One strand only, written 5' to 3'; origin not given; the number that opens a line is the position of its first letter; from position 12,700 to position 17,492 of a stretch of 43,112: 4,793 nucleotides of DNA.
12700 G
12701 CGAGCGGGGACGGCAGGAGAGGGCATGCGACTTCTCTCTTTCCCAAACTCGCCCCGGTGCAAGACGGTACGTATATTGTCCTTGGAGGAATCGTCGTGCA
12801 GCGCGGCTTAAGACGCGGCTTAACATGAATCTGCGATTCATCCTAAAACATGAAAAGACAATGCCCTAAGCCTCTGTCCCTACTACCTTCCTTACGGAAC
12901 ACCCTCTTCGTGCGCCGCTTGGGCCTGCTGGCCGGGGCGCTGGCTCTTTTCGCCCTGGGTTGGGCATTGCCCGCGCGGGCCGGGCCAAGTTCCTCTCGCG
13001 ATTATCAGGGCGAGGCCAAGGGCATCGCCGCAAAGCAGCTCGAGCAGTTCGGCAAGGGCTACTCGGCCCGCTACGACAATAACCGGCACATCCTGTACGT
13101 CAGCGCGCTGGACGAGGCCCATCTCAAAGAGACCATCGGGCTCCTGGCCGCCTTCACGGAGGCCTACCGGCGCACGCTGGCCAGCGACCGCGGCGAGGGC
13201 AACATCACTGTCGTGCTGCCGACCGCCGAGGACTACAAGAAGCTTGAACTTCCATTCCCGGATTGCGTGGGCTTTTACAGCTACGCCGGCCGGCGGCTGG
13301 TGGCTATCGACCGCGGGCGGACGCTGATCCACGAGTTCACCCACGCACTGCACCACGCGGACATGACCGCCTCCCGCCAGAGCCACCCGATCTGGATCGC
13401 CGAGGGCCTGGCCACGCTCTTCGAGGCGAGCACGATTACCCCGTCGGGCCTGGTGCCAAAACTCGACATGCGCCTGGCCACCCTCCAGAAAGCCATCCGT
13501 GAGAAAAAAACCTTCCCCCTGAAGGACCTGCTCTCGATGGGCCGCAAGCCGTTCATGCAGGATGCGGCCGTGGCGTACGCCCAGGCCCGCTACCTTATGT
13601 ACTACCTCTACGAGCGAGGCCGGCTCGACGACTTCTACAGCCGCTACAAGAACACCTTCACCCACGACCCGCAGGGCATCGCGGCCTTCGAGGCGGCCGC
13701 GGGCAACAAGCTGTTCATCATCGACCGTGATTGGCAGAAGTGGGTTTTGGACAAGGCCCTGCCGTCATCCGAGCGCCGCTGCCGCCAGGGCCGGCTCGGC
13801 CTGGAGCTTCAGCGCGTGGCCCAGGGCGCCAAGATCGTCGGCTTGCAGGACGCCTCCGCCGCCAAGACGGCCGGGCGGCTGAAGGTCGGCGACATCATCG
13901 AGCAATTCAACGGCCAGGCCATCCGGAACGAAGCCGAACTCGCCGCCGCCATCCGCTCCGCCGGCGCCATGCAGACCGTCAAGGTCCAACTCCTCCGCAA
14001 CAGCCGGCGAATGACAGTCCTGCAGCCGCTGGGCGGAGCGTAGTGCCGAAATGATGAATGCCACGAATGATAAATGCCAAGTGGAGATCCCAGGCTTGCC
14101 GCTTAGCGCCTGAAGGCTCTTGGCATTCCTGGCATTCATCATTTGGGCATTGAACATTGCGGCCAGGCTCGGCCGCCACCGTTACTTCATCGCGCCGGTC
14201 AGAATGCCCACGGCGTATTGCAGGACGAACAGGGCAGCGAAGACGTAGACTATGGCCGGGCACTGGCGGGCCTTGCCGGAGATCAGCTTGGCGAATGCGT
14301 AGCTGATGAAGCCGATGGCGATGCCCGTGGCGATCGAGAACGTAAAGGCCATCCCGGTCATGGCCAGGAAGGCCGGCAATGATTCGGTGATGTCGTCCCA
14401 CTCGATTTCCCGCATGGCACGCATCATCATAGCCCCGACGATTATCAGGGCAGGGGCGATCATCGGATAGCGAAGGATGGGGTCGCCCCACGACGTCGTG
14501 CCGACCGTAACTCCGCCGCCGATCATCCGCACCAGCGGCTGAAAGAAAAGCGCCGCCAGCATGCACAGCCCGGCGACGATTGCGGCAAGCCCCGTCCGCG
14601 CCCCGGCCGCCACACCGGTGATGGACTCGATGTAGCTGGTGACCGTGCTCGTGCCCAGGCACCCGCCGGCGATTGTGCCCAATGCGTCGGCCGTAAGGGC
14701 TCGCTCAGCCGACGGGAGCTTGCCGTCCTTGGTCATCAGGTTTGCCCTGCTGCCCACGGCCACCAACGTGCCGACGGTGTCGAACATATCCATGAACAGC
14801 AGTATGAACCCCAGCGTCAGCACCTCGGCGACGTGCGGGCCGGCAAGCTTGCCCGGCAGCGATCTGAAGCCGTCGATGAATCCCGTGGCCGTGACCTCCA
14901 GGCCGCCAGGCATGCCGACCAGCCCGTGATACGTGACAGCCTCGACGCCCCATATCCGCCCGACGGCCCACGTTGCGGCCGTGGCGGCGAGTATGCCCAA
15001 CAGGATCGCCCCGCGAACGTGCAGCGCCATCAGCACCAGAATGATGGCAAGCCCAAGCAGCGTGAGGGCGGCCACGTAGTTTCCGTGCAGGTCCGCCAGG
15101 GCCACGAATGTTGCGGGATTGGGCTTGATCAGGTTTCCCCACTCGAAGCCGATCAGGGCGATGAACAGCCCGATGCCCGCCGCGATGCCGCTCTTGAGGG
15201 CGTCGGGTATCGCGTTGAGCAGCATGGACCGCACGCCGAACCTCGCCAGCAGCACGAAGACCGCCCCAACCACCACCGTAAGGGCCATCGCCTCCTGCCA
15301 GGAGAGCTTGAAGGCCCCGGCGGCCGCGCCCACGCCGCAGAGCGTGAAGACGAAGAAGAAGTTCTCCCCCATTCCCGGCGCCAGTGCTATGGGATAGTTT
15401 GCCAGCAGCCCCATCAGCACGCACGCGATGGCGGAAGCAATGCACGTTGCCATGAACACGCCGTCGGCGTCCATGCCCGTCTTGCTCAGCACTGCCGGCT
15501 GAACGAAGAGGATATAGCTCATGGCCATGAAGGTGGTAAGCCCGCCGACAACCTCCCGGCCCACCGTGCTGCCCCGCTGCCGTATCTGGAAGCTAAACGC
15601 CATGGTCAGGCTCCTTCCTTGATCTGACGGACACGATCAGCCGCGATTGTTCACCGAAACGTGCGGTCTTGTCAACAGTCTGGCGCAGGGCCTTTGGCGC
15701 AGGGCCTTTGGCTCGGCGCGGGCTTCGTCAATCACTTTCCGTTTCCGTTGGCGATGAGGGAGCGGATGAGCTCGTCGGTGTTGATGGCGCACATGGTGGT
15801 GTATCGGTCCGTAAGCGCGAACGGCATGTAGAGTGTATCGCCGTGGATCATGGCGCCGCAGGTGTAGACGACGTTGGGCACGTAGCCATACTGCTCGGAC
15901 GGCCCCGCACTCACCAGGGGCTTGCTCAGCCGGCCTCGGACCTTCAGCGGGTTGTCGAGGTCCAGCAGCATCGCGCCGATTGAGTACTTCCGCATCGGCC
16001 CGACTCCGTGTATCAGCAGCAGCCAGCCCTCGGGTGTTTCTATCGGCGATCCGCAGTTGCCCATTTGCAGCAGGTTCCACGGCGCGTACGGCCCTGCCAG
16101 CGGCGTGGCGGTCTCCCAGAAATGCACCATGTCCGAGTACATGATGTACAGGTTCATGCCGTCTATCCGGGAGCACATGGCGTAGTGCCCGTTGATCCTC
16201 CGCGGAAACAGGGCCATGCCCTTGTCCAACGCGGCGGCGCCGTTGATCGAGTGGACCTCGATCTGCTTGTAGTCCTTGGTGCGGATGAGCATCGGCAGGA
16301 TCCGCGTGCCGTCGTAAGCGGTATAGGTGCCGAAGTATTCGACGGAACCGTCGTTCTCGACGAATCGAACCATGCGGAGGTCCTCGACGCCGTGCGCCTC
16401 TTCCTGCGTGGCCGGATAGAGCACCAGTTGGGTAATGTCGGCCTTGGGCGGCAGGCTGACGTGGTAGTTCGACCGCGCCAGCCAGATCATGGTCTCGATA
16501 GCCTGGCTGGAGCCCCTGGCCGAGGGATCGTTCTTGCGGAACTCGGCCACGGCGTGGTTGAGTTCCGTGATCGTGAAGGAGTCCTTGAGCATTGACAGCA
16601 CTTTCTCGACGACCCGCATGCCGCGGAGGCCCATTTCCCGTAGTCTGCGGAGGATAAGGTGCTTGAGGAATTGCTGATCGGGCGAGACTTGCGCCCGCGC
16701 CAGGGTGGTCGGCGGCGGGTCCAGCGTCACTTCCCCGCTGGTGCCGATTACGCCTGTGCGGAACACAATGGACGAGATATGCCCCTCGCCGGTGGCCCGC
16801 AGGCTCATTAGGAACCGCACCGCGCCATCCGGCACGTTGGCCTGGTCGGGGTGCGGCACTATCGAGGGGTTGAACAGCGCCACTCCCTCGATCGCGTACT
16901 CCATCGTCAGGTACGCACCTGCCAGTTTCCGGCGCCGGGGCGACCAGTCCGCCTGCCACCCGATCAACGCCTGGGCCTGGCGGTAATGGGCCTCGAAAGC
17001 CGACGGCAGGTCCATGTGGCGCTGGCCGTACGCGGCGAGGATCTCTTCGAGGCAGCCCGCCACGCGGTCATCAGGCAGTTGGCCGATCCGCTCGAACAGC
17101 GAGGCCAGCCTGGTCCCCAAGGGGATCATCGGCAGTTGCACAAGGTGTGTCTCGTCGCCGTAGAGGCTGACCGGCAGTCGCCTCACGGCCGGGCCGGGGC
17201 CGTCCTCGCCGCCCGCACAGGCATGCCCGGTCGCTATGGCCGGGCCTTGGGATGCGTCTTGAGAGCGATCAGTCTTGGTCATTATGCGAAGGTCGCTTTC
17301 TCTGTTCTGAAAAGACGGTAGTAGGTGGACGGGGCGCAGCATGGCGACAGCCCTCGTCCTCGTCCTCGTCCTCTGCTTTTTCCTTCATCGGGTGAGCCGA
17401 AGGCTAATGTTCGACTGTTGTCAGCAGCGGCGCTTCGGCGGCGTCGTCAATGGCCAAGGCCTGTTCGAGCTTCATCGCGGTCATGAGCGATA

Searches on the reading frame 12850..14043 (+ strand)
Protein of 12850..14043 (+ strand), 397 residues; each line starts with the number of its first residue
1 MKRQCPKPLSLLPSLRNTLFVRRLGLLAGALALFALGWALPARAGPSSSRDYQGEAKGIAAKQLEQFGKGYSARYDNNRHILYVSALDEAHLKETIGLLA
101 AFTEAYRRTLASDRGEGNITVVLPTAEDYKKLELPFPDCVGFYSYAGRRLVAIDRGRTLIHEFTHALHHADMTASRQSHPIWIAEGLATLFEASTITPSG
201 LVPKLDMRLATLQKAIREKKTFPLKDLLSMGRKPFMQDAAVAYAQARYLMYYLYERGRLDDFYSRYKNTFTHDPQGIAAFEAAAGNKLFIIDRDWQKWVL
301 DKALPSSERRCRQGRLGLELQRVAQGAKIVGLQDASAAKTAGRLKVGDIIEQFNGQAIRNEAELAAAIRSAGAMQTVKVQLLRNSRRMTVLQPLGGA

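Call 68: search_protein_families(library=pfam, proteins=[window:12850-14043:+], max_evalue=0.0001)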
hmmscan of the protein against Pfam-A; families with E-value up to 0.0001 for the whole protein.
window:12850-14043:+ (397 aa): 5 families
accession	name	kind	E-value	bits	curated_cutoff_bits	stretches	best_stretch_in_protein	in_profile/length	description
PF13180.12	PDZ_2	-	2.1e-10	41.2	27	1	314-390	1-76/80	PDZ domain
PF00595.29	PDZ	-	2.4e-08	34.7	23.2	1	308-381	5-80/81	PDZ domain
PF17820.7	PDZ_6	-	2e-07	31.1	27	1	332-372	5-44/54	PDZ domain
PF07607.17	DUF1570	-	9.9e-07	29.6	22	1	158-274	4-127/129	Protein of unknown function (DUF1570)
PF13485.12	Peptidase_MA_2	-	4.3e-06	27.1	32.4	1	157-299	68-199/201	Peptidase MA superfamily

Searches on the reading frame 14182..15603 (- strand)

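Call 68: search_protein_families(library=pfam, proteins=[window:14182-15603:-], max_evalue=0.0001)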
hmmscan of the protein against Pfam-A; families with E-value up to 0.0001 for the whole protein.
window:14182-15603:- (473 aa): 1 family
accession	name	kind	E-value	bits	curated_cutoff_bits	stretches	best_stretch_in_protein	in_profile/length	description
PF00860.26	Xan_ur_permease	-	3.4e-36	125.2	27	1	17-429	3-388/389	Permease family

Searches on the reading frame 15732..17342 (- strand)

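Call 68: search_protein_families(library=pfam, proteins=[window:15732-17342:-], max_evalue=0.0001)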
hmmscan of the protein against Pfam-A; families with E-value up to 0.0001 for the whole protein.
window:15732-17342:- (536 aa): 1 family
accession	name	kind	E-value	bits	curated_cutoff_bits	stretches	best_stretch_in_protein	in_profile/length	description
PF04041.19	Glyco_hydro_130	-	4.6e-25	88.7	26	1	305-526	85-315/320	beta-1,4-mannooligosaccharide phosphorylase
